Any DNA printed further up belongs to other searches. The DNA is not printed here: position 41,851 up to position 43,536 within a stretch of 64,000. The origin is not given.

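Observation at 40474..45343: GT39-like / GT2::Pth fusion / GT39-like cluster, a candidate polyprenyl-phosphate-sugar dependent glycosylation system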

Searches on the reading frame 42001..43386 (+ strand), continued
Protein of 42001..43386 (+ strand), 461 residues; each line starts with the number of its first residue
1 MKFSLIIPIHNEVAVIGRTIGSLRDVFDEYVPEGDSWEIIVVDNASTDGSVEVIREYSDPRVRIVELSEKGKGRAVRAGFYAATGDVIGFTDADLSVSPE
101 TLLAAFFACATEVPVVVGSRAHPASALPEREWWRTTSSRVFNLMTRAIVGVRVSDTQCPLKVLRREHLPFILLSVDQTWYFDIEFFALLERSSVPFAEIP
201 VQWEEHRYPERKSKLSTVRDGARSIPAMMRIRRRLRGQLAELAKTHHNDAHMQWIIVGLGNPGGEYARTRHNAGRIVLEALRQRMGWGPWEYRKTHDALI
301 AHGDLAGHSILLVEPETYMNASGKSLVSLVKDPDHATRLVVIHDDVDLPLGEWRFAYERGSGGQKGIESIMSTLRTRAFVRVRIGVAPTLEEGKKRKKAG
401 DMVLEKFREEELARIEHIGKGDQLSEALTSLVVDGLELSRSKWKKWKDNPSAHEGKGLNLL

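Call 41: search_protein_families(library=pfam, proteins=[P0260, P0266, P0287, P0291, P0302, P0319, P0333, P0248, P0275, P0306], max_evalue=0.00001)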
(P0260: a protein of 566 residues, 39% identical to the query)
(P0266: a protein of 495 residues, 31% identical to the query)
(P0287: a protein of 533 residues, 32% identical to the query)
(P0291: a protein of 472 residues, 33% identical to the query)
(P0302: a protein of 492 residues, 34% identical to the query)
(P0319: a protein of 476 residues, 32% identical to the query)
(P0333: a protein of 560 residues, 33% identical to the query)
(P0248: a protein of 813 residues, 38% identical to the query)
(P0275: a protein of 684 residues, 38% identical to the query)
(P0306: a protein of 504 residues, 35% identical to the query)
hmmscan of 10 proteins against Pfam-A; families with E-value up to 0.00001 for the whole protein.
P0260 (566 aa): 2 families
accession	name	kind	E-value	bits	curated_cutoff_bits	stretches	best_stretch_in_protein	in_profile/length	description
PF01195.25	Pept_tRNA_hydro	-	8.9e-84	280.3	27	2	391-561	1-172/183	Peptidyl-tRNA hydrolase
PF02875.26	Mur_ligase_C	-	1.8e-09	38.9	28.4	1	21-142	2-126/127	Mur ligase, glutamate ligase domain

P0266 (495 aa): 6 families
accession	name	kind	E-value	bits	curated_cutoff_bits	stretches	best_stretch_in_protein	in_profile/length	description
PF00535.33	Glycos_transf_2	-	1.4e-68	230.5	23.3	2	260-426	1-167/168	Glycosyl transferase family 2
PF13641.12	Glyco_tranf_2_3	-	1.8e-21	77.7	27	2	3-114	3-117/230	Glycosyltransferase like family 2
PF10111.15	Glyco_tranf_2_2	-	1.9e-21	77.2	27.3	2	4-109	1-108/276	Glycosyltransferase like family 2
PF13704.12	Glyco_tranf_2_4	-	1.1e-07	32.7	27.5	0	33-93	19-82/98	Glycosyl transferase family 2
PF13506.12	Glyco_transf_21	-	1.6e-07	31.4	21.7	0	69-115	17-64/174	Glycosyl transferase family 21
PF13733.12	Glyco_transf_7N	-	1.8e-06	28.1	27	0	257-301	47-91/134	N-terminal region of glycosyl transferase group 7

P0287 (533 aa): 3 families
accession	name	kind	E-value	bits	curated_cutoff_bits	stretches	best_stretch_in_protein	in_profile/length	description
PF00535.33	Glycos_transf_2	-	3.2e-48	164.3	23.3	2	270-438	1-167/168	Glycosyl transferase family 2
PF13641.12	Glyco_tranf_2_3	-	5.9e-21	76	27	2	4-200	4-205/230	Glycosyltransferase like family 2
PF10111.15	Glyco_tranf_2_2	-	3.5e-11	43.6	27.3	1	290-377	20-107/276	Glycosyltransferase like family 2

P0291 (472 aa): 4 families
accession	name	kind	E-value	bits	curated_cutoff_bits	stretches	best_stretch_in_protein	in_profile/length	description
PF00535.33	Glycos_transf_2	-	4.3e-63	212.7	23.3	2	252-412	1-167/168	Glycosyl transferase family 2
PF13641.12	Glyco_tranf_2_3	-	1.4e-18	68.2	27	1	251-367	3-127/230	Glycosyltransferase like family 2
PF10111.15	Glyco_tranf_2_2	-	9.3e-14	52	27.3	1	252-348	1-103/276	Glycosyltransferase like family 2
PF13704.12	Glyco_tranf_2_4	-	2.2e-07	31.7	27.5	0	20-89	7-81/98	Glycosyl transferase family 2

P0302 (492 aa): 2 families
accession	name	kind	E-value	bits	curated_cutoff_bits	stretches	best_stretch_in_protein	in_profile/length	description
PF00535.33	Glycos_transf_2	-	4.5e-46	157.3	23.3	2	8-175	1-164/168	Glycosyl transferase family 2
PF13641.12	Glyco_tranf_2_3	-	6.8e-15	56.1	27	1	7-228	3-201/230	Glycosyltransferase like family 2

P0319 (476 aa): 4 families
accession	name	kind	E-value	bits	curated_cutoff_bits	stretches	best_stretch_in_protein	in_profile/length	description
PF00535.33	Glycos_transf_2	-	2.9e-49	167.7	23.3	2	4-123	1-121/168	Glycosyl transferase family 2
PF10111.15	Glyco_tranf_2_2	-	1.1e-14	55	27.3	1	4-110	1-110/276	Glycosyltransferase like family 2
PF13641.12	Glyco_tranf_2_3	-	8.1e-13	49.3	27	1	250-359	1-123/230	Glycosyltransferase like family 2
PF13704.12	Glyco_tranf_2_4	-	3.8e-08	34.2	27.5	0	35-90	21-81/98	Glycosyl transferase family 2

P0333 (560 aa): 2 families
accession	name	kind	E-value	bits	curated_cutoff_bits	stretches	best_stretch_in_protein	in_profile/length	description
PF00535.33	Glycos_transf_2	-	3.6e-46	157.6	23.3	2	17-183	1-164/168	Glycosyl transferase family 2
PF13641.12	Glyco_tranf_2_3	-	1.3e-09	38.8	27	0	16-133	3-121/230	Glycosyltransferase like family 2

P0248 (813 aa): 1 family
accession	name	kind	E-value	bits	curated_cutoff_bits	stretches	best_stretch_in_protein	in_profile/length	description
PF00535.33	Glycos_transf_2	-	8.7e-24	84.8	23.3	1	6-139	2-137/168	Glycosyl transferase family 2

P0275 (684 aa): 2 families
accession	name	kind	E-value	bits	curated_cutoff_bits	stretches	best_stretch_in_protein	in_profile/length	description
PF00535.33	Glycos_transf_2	-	1.2e-22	81.1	23.3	1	4-154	1-155/168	Glycosyl transferase family 2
PF13231.12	PMT_2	-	3.1e-11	44.2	26.1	1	318-464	11-158/160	Dolichyl-phosphate-mannose-protein mannosyltransferase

P0306 (504 aa): 9 families
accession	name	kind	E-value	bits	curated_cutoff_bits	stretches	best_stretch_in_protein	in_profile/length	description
PF08241.18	Methyltransf_11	-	1e-23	84.2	21.2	1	308-406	1-95/95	Methyltransferase domain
PF00535.33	Glycos_transf_2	-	2.5e-22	80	23.3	1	10-166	3-162/168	Glycosyl transferase family 2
PF13649.12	Methyltransf_25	-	3.9e-19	69.6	27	1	307-402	1-97/97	Methyltransferase domain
PF13489.12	Methyltransf_23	-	5.2e-18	65.7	27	1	291-445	10-161/164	Methyltransferase domain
PF08242.18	Methyltransf_12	-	1.6e-15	58.1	30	1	308-404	1-98/98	Methyltransferase domain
PF13847.12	Methyltransf_31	-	8e-15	55.2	27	1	303-410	3-113/145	Methyltransferase domain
PF03848.20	TehB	-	2.1e-09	37.5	20.4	1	297-406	24-133/193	Tellurite resistance protein TehB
PF03141.22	Methyltransf_29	-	3.4e-08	32.9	23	1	297-410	111-221/506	Putative S-adenosyl-L-methionine-dependent methyltransferase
PF01209.24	Ubie_methyltran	-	1e-06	28.7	20.1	1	304-405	48-150/233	ubiE/COQ5 methyltransferase family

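Call 55: predict_structure(alignment_id=A3)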
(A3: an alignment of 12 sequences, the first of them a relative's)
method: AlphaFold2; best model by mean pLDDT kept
length: 461 residues; sequences in the alignment: 12
mean_pLDDT: 82.0   pTM: 0.54
mean pLDDT of the five models: 82.0, 81.1, 80.7, 80.0, 79.8
residues with pLDDT >= 90: 171; 70-90: 209; 50-70: 58; < 50: 23
segments of 3 or more residues with pLDDT < 50: 247-251, 446-461
pLDDT, mean of each block of 10 residues (from residue 1): 94 91 94 91 93 91 91 88 92 87 94 91 75 66 86 86 92 85 92 91 63 57 82 89 59 82 81 93 92 88 86 88 83 79 88 78 74 86 83 55 77 92 89 77 54 33 35
secondary structure, 60 per line:
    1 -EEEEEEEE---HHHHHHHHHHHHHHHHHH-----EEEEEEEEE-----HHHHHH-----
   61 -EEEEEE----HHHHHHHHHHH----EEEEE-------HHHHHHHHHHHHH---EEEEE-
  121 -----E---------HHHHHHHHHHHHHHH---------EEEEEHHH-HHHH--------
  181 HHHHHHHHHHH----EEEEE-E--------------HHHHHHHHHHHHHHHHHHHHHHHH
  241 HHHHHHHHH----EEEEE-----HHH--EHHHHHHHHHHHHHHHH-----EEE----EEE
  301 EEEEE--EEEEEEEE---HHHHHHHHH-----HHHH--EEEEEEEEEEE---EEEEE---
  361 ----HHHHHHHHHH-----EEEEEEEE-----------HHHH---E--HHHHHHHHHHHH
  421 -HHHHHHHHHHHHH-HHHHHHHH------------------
elements in order: E2-9 H13-30 E36-44 H50-55 E62-67 H72-82 E87-91 H99-111 E115-119 H136-150 E160-164 H169-172 H181-191 E196-200 H217-249 E254-258 H270-285 E291-293 E298-305 E308-315 H319-327 H333-336 E339-349 E353-357 H365-374 E380-387 H399-402 H409-420 H422-434 H436-443

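Call 58: fold_search(model_id=the predicted structure, library=pdb)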
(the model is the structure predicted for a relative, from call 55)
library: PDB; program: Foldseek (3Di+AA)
matches with E <= 10: 1497; with E <= 0.001: 376
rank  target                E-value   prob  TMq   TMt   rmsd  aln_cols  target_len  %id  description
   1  3tcn_B                8.5e-18  1.00  0.36  0.83   3.0       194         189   36  Crystal structures of Peptidyl-tRNA hydrolase from Mycobacterium tuberculosis - Form 2 grown in presence of Pentaglyci (released 2012-02-15)
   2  2z2j_B                2.1e-17  1.00  0.35  0.83   3.0       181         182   38  Crystal structure of Peptidyl-tRNA hydrolase from Mycobacterium tuberculosis (released 2007-07-24)
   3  3td2                  4.4e-17  1.00  0.36  0.84   2.8       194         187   36  Crystal structures of Peptidyl-tRNA hydrolase from Mycobacterium tuberculosis - Form 5 (released 2012-02-15)
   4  7wt6                  6.9e-17  1.00  0.37  0.85   3.2       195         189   37  Crystal structure of full-length peptidyl-tRNA hydrolase from Mycobacterium tuberculosis (released 2022-04-13)
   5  3tck                  9.2e-17  1.00  0.36  0.83   2.7       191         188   38  Crystal structure of Peptidyl-tRNA hydrolase from Mycobacterium tuberculosis - Form 4 (released 2012-02-15)
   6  2z2j_A                1.1e-16  1.00  0.35  0.84   2.9       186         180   37  Crystal structure of Peptidyl-tRNA hydrolase from Mycobacterium tuberculosis (released 2007-07-24)
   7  3td6                  1.2e-16  1.00  0.36  0.85   2.8       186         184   38  Peptidyl-tRNA hydrolase from Mycobacterium tuberculosis from trigonal partially dehydrated crystal (released 2012-02-15)
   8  7y52_B                1.4e-16  1.00  0.36  0.84   2.6       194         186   33  Crystal structure of peptidyl-tRNA hydrolase from Enterococcus faecium (released 2024-01-17)
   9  3kjz                  1.4e-16  1.00  0.37  0.84   2.9       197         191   36  Crystal structure of native peptidyl-tRNA hydrolase from Mycobacterium smegmatis (released 2010-08-18)
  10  8x5t_C                1.7e-16  1.00  0.35  0.81   3.4       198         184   35  Crystal structure of Thermus thermophilus peptidyl-tRNA hydrolase in complex with adenosine 5'-monophosphate (released 2024-11-20)
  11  2z2i                  1.9e-16  1.00  0.35  0.85   2.9       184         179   37  Crystal structure of Peptidyl-tRNA hydrolase from Mycobacterium tuberculosis (released 2007-07-24)
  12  5gvz                  2.9e-16  1.00  0.36  0.81   3.5       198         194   29  Crystal structure of Peptidyl-tRNA hydrolase from Vibrio cholerae in space group C2221 at resolution 1.75A. (released 2017-09-20)
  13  7y52_A                2.9e-16  1.00  0.36  0.82   2.9       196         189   33  Crystal structure of peptidyl-tRNA hydrolase from Enterococcus faecium (released 2024-01-17)
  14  8x5t_A                2.9e-16  1.00  0.34  0.78   3.7       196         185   35  Crystal structure of Thermus thermophilus peptidyl-tRNA hydrolase in complex with adenosine 5'-monophosphate (released 2024-11-20)
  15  7brd_A                3.4e-16  1.00  0.36  0.83   3.1       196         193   32  Crystal structure of Peptidyl-tRNA hydrolase from Klebsiella pneumoniae (released 2021-03-17)
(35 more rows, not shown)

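Call 60: find_encoding_contigs(protein=P0010, flank=7000, max_places=2)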
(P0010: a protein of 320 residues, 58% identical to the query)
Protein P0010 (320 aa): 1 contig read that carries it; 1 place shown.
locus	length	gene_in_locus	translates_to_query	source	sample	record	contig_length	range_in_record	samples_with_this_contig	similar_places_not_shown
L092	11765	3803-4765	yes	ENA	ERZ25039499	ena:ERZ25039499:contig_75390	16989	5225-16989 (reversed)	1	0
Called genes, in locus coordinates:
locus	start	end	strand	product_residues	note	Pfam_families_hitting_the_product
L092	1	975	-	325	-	?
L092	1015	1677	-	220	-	PF10502:Peptidase_S26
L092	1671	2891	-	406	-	PF02366:PMT, PF16192:PMT_4TMC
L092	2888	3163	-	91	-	PF02366:PMT (weak)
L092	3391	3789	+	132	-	PF00535:Glycos_transf_2, PF10111:Glyco_tranf_2_2 (weak), PF13641:Glyco_tranf_2_3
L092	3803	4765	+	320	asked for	PF01195:Pept_tRNA_hydro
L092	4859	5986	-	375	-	PF21710:Spt6_S1 (faint), PF23459:S1_RRP5 (faint), PF00575:S1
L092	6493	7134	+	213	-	PF13483:Lactamase_B_3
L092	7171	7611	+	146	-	-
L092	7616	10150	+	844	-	PF00521:DNA_topoisoIV, PF03989:DNA_gyraseA_C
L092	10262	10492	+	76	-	PF13847:Methyltransf_31 (weak), PF13649:Methyltransf_25 (weak)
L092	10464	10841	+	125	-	PF08241:Methyltransf_11, PF13847:Methyltransf_31 (weak)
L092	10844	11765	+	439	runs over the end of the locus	PF01547:SBP_bac_1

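Call 61: find_encoding_contigs(protein=P0013, flank=5000, max_places=2)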
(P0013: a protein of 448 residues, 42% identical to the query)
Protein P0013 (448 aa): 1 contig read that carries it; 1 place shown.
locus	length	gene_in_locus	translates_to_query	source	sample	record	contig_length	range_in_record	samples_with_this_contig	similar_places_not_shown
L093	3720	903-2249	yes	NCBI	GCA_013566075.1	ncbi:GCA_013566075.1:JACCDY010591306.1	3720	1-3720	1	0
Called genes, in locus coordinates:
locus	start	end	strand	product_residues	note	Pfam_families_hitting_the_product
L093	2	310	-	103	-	?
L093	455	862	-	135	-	PF04138:GtrA_DPMS_TM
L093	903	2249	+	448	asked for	PF00535:Glycos_transf_2, PF10111:Glyco_tranf_2_2 (weak), PF01195:Pept_tRNA_hydro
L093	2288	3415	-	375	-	PF21543:CvfB_2nd (faint), PF21710:Spt6_S1 (faint), PF00575:S1 (weak), PF23459:S1_RRP5 (faint), PF00575:S1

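Call 63: list_cluster_members(proteins=[P0001, P0121, P0385])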
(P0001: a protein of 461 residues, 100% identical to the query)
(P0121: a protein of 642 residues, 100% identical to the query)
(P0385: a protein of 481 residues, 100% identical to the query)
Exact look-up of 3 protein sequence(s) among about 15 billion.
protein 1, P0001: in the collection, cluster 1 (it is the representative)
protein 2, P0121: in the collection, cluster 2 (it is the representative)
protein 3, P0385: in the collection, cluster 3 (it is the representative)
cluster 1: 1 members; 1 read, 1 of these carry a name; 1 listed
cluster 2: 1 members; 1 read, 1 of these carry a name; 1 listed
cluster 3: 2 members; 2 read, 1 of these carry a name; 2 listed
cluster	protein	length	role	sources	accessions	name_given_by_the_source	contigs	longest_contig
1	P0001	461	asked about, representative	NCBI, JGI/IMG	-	PTH1 family peptidyl-tRNA hydrolase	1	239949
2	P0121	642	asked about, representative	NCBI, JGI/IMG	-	hypothetical protein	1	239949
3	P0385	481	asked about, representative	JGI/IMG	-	dolichyl-phosphate-mannose--protein O-mannosyl transferase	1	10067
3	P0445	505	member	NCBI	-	-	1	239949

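Call 64: find_encoding_contigs(protein=P0001, flank=10000, max_places=2)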
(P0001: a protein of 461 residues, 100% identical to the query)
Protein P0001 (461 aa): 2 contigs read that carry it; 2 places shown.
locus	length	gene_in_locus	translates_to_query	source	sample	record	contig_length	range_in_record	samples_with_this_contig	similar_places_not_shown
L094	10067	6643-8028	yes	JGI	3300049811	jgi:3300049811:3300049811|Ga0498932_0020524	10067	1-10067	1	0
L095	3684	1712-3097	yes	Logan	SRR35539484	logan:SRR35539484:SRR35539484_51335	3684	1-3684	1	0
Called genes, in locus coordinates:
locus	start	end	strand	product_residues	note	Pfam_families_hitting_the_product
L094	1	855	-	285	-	?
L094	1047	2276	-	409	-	PF02491:SHS2_FTSA, PF11104:PilM_2, PF14450:FtsA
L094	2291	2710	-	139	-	PF02130:YbeY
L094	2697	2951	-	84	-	-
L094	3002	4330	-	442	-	PF13393:tRNA-synt_His, PF00587:tRNA-synt_2b, PF03129:HGTP_anticodon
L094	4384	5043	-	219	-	PF10502:Peptidase_S26, PF00717:Peptidase_S24 (weak)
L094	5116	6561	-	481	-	PF02366:PMT, PF16192:PMT_4TMC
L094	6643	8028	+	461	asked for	PF00535:Glycos_transf_2, PF10111:Glyco_tranf_2_2 (faint), PF13641:Glyco_tranf_2_3 (weak), PF01195:Pept_tRNA_hydro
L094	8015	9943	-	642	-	PF02366:PMT (weak), PF13231:PMT_2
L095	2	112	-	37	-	?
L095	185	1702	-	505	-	PF02366:PMT, PF16192:PMT_4TMC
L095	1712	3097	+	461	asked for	PF00535:Glycos_transf_2, PF10111:Glyco_tranf_2_2 (faint), PF13641:Glyco_tranf_2_3 (weak), PF01195:Pept_tRNA_hydro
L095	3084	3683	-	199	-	?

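Call 77: search_protein_families(library=pfam, proteins=[L003:2140-3681:-, L006:4109-5242:-, L007:8782-9072:+], max_evalue=1)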
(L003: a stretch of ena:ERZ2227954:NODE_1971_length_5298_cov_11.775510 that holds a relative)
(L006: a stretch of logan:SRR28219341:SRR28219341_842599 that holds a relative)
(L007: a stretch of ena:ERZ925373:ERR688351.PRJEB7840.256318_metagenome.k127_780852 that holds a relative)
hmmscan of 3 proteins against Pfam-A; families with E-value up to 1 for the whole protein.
L003:2140-3681:- (513 aa): 1 family
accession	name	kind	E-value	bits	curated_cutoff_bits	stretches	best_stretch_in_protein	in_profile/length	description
PF20176.3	DUF6541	-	0.0039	16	29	1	279-370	264-355/646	Family of unknown function (DUF6541)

L006:4109-5242:- (377 aa): 1 family
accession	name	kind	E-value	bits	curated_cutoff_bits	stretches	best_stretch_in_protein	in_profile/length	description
PF12733.13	Cadherin-like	-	0.27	12.1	24.2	0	188-249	28-84/89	Cadherin-like beta sandwich domain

L007:8782-9072:+ (96 aa): 1 family
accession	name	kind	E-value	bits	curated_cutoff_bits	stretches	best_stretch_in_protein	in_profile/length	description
PF12305.13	DUF3630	-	0.08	13.5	25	1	9-59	10-61/94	Protein of unknown function (DUF3630)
